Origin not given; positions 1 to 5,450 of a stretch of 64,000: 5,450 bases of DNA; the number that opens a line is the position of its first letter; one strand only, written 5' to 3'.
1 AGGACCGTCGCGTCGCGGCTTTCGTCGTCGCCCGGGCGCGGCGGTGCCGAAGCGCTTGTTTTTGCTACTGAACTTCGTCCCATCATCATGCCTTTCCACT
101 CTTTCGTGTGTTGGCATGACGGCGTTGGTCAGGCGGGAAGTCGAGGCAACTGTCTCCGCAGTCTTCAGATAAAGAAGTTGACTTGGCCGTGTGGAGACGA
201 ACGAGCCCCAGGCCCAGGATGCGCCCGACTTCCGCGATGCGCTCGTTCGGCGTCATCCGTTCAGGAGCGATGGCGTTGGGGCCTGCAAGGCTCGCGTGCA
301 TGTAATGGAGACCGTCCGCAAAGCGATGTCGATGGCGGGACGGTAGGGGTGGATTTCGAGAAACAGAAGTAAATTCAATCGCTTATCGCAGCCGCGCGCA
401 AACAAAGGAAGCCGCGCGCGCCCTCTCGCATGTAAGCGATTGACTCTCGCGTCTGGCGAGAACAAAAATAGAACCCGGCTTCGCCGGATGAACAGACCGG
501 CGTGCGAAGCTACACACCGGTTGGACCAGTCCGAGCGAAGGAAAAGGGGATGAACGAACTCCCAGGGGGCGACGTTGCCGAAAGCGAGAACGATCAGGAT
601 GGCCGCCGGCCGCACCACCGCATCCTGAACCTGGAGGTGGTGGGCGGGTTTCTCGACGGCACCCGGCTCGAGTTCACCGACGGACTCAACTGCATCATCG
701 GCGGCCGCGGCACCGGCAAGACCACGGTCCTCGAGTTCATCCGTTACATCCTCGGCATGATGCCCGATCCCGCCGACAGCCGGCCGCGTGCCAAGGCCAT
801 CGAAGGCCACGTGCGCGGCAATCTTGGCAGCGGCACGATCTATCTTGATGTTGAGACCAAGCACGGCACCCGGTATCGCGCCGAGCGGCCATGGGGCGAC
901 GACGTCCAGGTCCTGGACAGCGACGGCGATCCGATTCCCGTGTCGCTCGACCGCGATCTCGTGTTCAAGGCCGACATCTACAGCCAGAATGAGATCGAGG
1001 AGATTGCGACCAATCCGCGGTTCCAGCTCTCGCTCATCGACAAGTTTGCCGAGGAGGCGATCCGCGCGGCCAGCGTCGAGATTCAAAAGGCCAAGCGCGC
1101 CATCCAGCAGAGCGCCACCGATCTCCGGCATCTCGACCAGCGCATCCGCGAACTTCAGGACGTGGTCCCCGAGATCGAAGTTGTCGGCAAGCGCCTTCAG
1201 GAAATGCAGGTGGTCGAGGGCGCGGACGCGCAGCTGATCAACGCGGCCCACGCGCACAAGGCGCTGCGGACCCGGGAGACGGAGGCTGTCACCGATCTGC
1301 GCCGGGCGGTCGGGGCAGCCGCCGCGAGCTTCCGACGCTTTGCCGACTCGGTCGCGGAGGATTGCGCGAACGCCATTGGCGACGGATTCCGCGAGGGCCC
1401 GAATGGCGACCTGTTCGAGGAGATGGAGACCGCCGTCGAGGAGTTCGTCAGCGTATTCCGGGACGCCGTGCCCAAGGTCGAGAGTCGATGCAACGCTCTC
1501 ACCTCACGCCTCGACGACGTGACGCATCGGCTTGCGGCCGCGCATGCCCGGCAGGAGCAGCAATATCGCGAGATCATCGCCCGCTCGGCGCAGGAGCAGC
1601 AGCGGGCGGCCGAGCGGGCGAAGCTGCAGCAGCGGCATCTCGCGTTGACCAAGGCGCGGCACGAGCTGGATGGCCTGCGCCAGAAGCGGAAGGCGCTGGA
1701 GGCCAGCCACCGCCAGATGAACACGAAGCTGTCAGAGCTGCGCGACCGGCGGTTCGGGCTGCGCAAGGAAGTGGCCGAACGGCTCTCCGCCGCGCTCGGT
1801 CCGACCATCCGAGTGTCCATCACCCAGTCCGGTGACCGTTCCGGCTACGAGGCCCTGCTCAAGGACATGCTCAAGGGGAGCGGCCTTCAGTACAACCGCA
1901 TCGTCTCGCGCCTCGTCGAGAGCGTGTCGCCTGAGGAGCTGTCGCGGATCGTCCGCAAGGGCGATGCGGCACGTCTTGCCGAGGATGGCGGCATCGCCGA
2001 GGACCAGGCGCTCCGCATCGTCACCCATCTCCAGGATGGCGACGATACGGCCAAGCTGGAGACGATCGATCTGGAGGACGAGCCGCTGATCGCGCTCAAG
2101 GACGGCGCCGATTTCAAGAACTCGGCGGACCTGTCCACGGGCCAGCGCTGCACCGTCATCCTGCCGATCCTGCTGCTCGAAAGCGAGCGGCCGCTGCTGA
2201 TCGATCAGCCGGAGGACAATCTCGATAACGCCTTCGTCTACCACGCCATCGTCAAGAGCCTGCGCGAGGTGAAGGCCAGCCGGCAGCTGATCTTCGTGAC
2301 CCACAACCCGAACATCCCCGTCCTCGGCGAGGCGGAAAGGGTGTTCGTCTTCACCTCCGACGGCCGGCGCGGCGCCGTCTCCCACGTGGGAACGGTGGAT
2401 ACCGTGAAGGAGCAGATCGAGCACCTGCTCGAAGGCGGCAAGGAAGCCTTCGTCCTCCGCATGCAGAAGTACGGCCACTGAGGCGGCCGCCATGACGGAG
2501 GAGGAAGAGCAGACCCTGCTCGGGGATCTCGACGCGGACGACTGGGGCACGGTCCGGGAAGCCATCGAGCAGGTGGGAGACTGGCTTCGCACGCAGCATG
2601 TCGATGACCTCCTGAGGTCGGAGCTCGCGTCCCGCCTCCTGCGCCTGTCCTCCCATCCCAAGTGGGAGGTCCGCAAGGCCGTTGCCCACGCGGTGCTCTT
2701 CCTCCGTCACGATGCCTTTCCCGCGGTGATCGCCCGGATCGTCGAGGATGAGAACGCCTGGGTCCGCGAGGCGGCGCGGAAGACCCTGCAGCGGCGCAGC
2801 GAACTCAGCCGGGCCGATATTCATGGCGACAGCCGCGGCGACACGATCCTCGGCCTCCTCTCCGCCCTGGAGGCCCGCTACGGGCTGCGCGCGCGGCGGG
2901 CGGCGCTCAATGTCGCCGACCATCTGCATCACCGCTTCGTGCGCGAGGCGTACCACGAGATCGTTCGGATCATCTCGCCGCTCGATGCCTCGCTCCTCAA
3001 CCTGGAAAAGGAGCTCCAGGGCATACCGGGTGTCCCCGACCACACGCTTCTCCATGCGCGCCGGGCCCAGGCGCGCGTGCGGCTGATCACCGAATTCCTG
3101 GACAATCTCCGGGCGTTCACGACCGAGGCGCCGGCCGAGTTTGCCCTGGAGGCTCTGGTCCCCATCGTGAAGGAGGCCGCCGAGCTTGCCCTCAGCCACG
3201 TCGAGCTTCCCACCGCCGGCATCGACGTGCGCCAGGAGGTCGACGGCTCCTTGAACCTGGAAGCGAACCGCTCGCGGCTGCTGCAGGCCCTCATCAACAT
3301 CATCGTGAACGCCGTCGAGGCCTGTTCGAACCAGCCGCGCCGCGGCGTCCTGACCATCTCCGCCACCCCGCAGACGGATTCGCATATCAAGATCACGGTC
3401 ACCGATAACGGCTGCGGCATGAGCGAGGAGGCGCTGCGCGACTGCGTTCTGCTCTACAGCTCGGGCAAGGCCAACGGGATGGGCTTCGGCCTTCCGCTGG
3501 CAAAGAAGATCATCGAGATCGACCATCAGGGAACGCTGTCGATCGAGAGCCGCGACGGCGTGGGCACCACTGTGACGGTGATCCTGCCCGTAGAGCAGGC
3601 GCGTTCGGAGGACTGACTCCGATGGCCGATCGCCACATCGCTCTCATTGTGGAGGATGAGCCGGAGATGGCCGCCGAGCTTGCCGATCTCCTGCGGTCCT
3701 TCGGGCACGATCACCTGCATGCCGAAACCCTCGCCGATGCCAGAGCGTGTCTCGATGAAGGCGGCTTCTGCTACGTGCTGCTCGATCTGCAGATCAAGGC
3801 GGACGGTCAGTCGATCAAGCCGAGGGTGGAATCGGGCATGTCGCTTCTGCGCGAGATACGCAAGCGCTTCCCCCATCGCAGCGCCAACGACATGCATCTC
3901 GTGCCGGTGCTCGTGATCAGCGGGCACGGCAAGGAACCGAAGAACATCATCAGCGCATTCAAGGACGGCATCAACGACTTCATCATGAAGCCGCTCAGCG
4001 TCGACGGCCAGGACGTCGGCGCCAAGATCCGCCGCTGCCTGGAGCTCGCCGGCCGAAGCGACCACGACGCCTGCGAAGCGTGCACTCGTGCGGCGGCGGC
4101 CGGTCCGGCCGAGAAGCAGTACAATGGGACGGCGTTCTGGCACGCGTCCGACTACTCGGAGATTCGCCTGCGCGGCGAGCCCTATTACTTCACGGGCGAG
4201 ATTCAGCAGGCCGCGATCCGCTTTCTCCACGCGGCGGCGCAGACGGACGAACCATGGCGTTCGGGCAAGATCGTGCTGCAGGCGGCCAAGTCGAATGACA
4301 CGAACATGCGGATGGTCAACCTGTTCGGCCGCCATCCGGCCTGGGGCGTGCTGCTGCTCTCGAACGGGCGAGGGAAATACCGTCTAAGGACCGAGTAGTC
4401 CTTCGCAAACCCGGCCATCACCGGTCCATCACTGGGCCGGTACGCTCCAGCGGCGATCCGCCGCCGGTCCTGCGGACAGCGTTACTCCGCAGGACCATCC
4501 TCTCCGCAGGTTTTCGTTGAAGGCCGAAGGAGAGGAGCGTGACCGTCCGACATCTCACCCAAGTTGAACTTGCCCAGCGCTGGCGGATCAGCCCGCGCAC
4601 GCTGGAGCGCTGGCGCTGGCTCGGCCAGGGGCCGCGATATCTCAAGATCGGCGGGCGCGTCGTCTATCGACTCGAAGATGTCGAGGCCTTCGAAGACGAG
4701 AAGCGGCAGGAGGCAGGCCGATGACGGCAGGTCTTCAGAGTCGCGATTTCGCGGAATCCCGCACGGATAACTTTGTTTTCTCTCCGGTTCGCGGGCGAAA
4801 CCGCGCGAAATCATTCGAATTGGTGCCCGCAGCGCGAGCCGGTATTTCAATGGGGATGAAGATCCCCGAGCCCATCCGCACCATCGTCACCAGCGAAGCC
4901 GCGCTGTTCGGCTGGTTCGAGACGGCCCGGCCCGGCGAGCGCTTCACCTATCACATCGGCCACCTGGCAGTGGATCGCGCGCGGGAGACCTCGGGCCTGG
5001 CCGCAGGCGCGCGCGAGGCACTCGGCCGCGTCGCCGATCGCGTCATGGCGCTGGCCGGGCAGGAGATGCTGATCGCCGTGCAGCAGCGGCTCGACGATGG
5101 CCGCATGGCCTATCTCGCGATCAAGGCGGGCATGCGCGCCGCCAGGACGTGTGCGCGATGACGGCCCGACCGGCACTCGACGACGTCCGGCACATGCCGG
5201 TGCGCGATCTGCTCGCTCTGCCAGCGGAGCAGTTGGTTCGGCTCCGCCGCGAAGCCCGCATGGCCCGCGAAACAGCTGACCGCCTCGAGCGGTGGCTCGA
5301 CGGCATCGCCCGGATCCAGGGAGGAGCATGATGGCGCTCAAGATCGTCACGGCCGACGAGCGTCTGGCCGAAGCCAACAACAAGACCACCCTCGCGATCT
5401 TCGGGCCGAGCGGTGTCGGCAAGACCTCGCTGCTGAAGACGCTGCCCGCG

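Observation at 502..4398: Three-gene operon: SMC-like ABC ATPase, HEAT-repeat HWE kinase and a response regulator with unknown output, next to the prophage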

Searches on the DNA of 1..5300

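Call 100: search_rna_families(source=window, start=1, end=5300, threshold=evalue, max_evalue=1)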
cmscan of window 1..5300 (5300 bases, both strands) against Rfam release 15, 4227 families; matches with E-value up to 1: 0.
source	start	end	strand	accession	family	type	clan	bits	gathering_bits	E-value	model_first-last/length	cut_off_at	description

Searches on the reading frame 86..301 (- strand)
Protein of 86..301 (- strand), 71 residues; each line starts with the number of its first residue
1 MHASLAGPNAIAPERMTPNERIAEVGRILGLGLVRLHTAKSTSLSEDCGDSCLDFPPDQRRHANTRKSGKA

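Call 57: search_protein_families(library=pfam, proteins=[window:86-301:-], max_evalue=0.01)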
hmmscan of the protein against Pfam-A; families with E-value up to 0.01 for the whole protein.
window:86-301:- (71 aa): 0 families
